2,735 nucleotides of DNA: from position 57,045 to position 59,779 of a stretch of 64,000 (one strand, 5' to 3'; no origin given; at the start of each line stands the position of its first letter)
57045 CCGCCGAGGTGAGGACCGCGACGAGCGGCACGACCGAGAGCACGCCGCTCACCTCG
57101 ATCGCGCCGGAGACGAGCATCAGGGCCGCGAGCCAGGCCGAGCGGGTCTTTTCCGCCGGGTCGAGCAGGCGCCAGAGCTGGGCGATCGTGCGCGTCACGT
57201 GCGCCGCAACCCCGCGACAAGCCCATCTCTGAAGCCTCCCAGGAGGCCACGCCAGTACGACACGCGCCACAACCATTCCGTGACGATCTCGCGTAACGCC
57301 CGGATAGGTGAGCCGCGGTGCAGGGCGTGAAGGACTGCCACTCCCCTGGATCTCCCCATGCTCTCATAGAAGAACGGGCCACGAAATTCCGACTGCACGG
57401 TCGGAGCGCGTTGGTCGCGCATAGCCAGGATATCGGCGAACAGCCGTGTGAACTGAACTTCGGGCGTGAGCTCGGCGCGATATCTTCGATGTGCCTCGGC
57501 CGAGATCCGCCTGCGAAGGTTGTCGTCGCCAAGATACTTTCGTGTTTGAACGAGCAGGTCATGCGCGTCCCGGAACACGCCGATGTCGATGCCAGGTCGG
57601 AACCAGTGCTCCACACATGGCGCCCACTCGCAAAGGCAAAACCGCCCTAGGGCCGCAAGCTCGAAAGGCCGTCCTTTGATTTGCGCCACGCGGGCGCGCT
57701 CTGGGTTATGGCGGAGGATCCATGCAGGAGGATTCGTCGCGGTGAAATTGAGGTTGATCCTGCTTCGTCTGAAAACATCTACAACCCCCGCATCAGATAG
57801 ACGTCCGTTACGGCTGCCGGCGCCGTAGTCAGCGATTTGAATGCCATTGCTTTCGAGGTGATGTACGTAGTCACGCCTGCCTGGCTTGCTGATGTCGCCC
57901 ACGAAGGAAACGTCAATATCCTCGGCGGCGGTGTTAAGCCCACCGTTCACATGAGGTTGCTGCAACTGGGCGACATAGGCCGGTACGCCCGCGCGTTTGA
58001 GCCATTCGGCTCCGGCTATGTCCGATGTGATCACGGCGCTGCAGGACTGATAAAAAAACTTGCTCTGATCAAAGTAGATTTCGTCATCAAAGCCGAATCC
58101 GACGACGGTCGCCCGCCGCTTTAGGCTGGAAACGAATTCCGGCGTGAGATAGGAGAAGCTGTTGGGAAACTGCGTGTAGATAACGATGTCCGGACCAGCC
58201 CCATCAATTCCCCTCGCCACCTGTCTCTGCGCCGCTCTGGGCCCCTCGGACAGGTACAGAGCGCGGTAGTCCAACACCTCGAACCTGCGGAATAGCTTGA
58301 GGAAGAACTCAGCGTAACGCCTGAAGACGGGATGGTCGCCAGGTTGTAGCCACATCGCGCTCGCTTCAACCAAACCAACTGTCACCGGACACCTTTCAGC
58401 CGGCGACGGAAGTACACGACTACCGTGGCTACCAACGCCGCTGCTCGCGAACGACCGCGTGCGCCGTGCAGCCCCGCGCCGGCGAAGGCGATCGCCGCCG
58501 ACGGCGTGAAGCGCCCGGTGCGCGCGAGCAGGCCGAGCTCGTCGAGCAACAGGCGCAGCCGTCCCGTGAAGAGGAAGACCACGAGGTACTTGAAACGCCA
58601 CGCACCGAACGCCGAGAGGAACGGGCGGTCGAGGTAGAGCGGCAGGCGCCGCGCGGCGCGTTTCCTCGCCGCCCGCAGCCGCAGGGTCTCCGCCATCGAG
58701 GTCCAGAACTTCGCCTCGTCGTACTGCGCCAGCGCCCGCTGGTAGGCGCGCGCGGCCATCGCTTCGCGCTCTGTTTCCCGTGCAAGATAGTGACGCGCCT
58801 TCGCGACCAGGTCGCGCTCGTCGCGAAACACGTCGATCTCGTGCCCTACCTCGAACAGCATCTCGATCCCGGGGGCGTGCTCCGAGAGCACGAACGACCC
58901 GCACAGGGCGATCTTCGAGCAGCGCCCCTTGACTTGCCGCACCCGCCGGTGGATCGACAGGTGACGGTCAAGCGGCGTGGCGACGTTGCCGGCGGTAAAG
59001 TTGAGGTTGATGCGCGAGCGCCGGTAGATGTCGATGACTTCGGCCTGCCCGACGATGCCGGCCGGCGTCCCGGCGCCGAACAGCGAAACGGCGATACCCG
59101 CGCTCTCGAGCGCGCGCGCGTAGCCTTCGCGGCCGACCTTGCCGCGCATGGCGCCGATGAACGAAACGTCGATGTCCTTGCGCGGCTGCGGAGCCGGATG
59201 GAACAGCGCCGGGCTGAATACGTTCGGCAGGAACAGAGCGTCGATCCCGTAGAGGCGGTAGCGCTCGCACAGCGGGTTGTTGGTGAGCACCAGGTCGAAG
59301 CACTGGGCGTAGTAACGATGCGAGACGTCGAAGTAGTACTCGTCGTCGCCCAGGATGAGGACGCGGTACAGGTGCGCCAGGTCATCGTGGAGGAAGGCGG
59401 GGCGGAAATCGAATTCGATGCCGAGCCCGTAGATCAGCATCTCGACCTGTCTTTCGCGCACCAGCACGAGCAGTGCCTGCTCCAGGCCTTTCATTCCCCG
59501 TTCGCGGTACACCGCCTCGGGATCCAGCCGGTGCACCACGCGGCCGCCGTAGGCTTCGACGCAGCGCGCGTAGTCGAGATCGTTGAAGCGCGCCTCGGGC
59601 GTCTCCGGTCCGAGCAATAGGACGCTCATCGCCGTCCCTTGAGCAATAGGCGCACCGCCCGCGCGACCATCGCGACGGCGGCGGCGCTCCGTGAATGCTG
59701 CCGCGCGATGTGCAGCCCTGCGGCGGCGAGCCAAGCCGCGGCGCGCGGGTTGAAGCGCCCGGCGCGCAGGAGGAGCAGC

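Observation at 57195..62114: Four tandem, translationally coupled paralogs of a CgeB-like glycosyltransferase, three with a conserved hydrophobic-basic C-terminal tail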

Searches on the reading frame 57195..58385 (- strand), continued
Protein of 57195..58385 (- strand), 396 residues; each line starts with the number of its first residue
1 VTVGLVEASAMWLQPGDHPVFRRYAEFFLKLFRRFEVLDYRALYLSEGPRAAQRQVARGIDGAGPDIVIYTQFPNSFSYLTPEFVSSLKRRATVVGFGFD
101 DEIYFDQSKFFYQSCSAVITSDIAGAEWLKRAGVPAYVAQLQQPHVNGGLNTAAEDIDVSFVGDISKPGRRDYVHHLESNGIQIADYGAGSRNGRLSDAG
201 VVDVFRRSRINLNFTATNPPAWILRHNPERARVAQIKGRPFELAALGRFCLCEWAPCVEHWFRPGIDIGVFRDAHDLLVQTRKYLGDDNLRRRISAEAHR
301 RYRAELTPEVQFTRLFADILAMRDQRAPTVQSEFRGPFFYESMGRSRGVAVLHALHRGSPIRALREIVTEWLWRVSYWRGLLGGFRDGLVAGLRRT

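Call 50: search_solved_structures(query=A3, max_evalue=10, show_alignments=4)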
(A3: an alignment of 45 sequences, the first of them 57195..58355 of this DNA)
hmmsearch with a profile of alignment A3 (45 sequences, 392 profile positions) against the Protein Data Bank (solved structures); distinct sequences matched with E-value up to 10: 4.
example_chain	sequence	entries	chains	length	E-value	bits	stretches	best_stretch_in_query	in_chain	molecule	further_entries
9rtp_A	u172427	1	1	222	0.4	12.8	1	223-279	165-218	Peroxisomal coenzyme A diphosphatase NUDT7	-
2q3l_A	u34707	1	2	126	0.44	12.6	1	240-274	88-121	Uncharacterized protein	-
5t3p_A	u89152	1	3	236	0.44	12.6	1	223-279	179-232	Peroxisomal coenzyme A diphosphatase NUDT7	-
4f54_A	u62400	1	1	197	1.1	11.3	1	90-158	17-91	Uncharacterized protein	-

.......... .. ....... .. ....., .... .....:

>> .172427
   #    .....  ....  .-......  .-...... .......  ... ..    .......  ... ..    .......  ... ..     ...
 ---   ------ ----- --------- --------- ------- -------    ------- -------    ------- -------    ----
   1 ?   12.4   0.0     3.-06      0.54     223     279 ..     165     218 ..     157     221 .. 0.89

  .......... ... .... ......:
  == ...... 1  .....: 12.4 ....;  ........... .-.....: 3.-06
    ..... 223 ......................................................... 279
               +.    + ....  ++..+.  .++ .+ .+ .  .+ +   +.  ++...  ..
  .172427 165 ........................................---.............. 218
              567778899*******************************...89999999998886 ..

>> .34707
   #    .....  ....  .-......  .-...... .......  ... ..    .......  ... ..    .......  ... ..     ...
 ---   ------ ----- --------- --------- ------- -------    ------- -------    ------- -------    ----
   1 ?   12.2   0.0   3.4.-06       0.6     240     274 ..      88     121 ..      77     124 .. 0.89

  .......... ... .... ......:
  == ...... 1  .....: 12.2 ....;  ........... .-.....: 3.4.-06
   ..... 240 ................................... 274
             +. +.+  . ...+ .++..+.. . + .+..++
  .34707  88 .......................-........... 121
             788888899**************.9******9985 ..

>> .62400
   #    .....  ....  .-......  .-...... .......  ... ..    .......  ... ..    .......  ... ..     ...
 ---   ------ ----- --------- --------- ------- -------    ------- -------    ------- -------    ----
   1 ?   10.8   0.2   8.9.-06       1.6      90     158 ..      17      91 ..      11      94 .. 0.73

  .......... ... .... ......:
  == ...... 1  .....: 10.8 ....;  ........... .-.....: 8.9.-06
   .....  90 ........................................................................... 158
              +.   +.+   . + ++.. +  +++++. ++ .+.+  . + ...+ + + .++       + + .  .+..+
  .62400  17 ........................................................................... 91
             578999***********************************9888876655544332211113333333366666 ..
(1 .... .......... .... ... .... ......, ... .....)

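Call 65: find_related_loci(query=A3, collection=metagenome_contigs, flank=10000)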
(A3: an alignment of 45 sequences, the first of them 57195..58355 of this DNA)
Query A3 (386 aa) in metagenome_contigs; peptide patterns used: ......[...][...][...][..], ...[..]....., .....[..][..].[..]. (x = any residue, [..] = any of these).
579 stretches matched a pattern; 49 encode a relative of the query (tblastn E <= 1e-3); 49 distinct loci.
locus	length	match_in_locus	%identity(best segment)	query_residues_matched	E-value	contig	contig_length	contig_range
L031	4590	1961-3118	63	1-386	4e-167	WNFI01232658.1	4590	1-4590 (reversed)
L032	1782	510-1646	63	1-383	1e-168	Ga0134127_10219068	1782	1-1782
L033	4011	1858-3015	60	1-386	2e-155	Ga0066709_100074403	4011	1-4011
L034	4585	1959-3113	59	1-385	1e-152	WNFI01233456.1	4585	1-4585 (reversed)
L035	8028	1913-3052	57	1-379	5e-143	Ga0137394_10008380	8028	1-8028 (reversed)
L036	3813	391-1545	55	1-385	3e-144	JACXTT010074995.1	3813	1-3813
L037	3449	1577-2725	54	1-383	2e-142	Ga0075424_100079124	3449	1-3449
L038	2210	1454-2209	61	1-252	2e-108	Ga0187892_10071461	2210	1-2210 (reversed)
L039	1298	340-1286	55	1-320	6e-92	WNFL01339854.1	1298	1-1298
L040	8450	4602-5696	31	19-385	2e-48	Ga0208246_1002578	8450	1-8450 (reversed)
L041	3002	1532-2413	32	16-309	6e-48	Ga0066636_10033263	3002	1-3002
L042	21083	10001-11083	33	23-383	6e-48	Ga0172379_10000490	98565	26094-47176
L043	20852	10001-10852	38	38-317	2e-46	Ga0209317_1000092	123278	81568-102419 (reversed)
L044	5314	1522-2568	32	28-379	8e-46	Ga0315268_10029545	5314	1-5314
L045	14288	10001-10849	34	38-315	9e-44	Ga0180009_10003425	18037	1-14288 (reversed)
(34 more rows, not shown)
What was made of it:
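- Tried and rejected: The metagenome scan added nine short ones (call 65).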

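Call 80: find_encoding_contigs(protein=P0130, flank=10000, max_places=1)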
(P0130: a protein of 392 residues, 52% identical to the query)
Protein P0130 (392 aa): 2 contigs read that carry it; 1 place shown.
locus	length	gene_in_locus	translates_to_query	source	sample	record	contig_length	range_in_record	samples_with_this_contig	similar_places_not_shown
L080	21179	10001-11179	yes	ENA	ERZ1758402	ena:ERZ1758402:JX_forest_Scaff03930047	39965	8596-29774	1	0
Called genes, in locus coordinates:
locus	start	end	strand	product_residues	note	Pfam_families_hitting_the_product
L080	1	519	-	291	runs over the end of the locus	PF00953:Glycos_transf_4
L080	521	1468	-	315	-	PF01073:3Beta_HSD, PF01370:Epimerase, PF04321:RmlD_sub_bind, PF05368:NmrA, PF13460:NAD_binding_10, PF07993:NAD_binding_4, PF16363:GDP_Man_Dehyd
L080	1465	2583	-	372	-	PF02350:Epimerase_2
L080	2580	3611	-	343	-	PF01073:3Beta_HSD (weak), PF01370:Epimerase, PF02719:Polysacc_synt_2, PF04321:RmlD_sub_bind (weak), PF16363:GDP_Man_Dehyd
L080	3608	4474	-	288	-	PF01370:Epimerase, PF04321:RmlD_sub_bind, PF16363:GDP_Man_Dehyd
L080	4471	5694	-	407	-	PF13439:Glyco_transf_4, PF13579:Glyco_trans_4_4, PF00534:Glycos_transf_1, PF13692:Glyco_trans_1_4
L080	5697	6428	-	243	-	PF00891:Methyltransf_2 (faint), PF13489:Methyltransf_23, PF08241:Methyltransf_11, PF08242:Methyltransf_12, PF13649:Methyltransf_25, PF13847:Methyltransf_31 (weak)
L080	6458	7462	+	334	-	PF00106:adh_short (weak), PF01073:3Beta_HSD, PF01370:Epimerase, PF02719:Polysacc_synt_2, PF04321:RmlD_sub_bind, PF07993:NAD_binding_4 (weak), PF13460:NAD_binding_10 (weak), PF16363:GDP_Man_Dehyd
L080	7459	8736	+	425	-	PF03446:NAD_binding_2 (faint), PF03721:UDPG_MGDP_dh_N, PF03807:F420_oxidored (faint), PF00984:UDPG_MGDP_dh, PF03720:UDPG_MGDP_dh_C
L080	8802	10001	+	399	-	PF13524:Glyco_trans_1_2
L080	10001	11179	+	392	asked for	PF13524:Glyco_trans_1_2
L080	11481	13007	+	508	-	PF00664:ABC_membrane (weak), PF13555:AAA_29 (faint), PF00005:ABC_tran, PF02463:SMC_N (weak)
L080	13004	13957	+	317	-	PF13489:Methyltransf_23, PF13847:Methyltransf_31, PF08241:Methyltransf_11, PF08242:Methyltransf_12, PF13649:Methyltransf_25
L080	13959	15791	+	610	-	PF13522:GATase_6, PF13537:GATase_7, PF00733:Asn_synthase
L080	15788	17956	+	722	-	PF13439:Glyco_transf_4, PF20706:GT4-conflict (faint), PF00534:Glycos_transf_1, PF13692:Glyco_trans_1_4, PF13524:Glyco_trans_1_2 (weak), PF00534:Glycos_transf_1, PF13692:Glyco_trans_1_4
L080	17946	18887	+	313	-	PF00535:Glycos_transf_2, PF10111:Glyco_tranf_2_2, PF13641:Glyco_tranf_2_3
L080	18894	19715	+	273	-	PF13640:2OG-FeII_Oxy_3, PF13661:2OG-FeII_Oxy_4 (weak)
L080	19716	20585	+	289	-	PF05711:TylF, PF13578:Methyltransf_24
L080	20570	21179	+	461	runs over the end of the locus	-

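Call 81: find_encoding_contigs(protein=P0099, flank=10000, max_places=1)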
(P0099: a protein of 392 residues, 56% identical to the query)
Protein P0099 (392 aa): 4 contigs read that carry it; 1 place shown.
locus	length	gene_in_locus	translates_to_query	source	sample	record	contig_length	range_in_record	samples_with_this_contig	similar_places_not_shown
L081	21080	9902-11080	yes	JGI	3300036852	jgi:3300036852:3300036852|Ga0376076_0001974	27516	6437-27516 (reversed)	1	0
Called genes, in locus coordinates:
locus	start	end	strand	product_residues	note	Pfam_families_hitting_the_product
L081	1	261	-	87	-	?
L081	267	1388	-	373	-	PF02350:Epimerase_2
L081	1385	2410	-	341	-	PF01073:3Beta_HSD (weak), PF01370:Epimerase, PF02719:Polysacc_synt_2, PF04321:RmlD_sub_bind (weak), PF16363:GDP_Man_Dehyd (weak)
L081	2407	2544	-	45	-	-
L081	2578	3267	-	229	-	PF01370:Epimerase, PF04321:RmlD_sub_bind, PF16363:GDP_Man_Dehyd (weak)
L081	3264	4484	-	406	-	PF13439:Glyco_transf_4, PF13579:Glyco_trans_4_4, PF00534:Glycos_transf_1, PF13692:Glyco_trans_1_4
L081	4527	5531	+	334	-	PF00106:adh_short (weak), PF01073:3Beta_HSD, PF01370:Epimerase, PF02719:Polysacc_synt_2, PF04321:RmlD_sub_bind, PF07993:NAD_binding_4 (weak), PF13460:NAD_binding_10 (weak), PF16363:GDP_Man_Dehyd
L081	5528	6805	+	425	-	PF03721:UDPG_MGDP_dh_N, PF00984:UDPG_MGDP_dh, PF03720:UDPG_MGDP_dh_C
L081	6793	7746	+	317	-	-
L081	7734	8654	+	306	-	PF08242:Methyltransf_12 (weak), PF13649:Methyltransf_25 (weak)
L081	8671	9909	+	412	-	PF13524:Glyco_trans_1_2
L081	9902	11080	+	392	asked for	PF13524:Glyco_trans_1_2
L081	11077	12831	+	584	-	PF00664:ABC_membrane, PF00005:ABC_tran, PF02463:SMC_N (weak)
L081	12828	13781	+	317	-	PF03966:Trm112p (weak), PF23547:Zn_ribbon_FGT1_1 (faint), PF13489:Methyltransf_23, PF13847:Methyltransf_31, PF08241:Methyltransf_11, PF08242:Methyltransf_12, PF13649:Methyltransf_25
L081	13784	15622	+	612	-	PF13522:GATase_6, PF13537:GATase_7, PF00733:Asn_synthase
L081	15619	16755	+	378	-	PF13439:Glyco_transf_4 (weak), PF00534:Glycos_transf_1, PF13692:Glyco_trans_1_4, PF13524:Glyco_trans_1_2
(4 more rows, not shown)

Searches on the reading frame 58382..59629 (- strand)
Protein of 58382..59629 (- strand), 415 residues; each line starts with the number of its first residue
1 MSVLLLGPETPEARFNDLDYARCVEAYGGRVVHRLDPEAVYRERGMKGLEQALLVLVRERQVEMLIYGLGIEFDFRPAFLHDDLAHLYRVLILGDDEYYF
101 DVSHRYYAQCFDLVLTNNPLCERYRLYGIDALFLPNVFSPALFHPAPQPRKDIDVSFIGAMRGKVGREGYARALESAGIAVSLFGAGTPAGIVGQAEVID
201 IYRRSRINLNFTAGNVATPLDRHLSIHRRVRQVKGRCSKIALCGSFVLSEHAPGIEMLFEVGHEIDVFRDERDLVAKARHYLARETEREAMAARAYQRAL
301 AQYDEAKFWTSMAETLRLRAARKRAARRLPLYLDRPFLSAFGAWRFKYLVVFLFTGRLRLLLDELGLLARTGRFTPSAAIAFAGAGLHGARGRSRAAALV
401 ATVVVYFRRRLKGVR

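Call 4: search_protein_families(library=pfam, proteins=[window:58382-59629:-], max_evalue=1)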
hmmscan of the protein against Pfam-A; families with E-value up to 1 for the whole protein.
window:58382-59629:- (415 aa): 2 families
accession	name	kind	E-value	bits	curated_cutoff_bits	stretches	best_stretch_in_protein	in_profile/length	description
PF13524.12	Glyco_trans_1_2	-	4e-22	79.2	25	1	173-306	8-136/144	Glycosyl transferase-like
PF24575.1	TPR_Slam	-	0.081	13.8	35.2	1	247-308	23-82/104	Surface lipoprotein assembly modifier, N-terminal TPR repeats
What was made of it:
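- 58382..59629 (-): Gene B, long-type glycosyltransferase (415 aa); ATGA overlap with C. It is the ortholog of the single long copy in two-gene loci. PF13524 at 79.2 bits (call 4).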

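Call 5: search_protein_families(library=ncbifam, proteins=[window:58382-59629:-], max_evalue=1)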
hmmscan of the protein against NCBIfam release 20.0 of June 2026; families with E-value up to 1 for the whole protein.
window:58382-59629:- (415 aa): 0 families
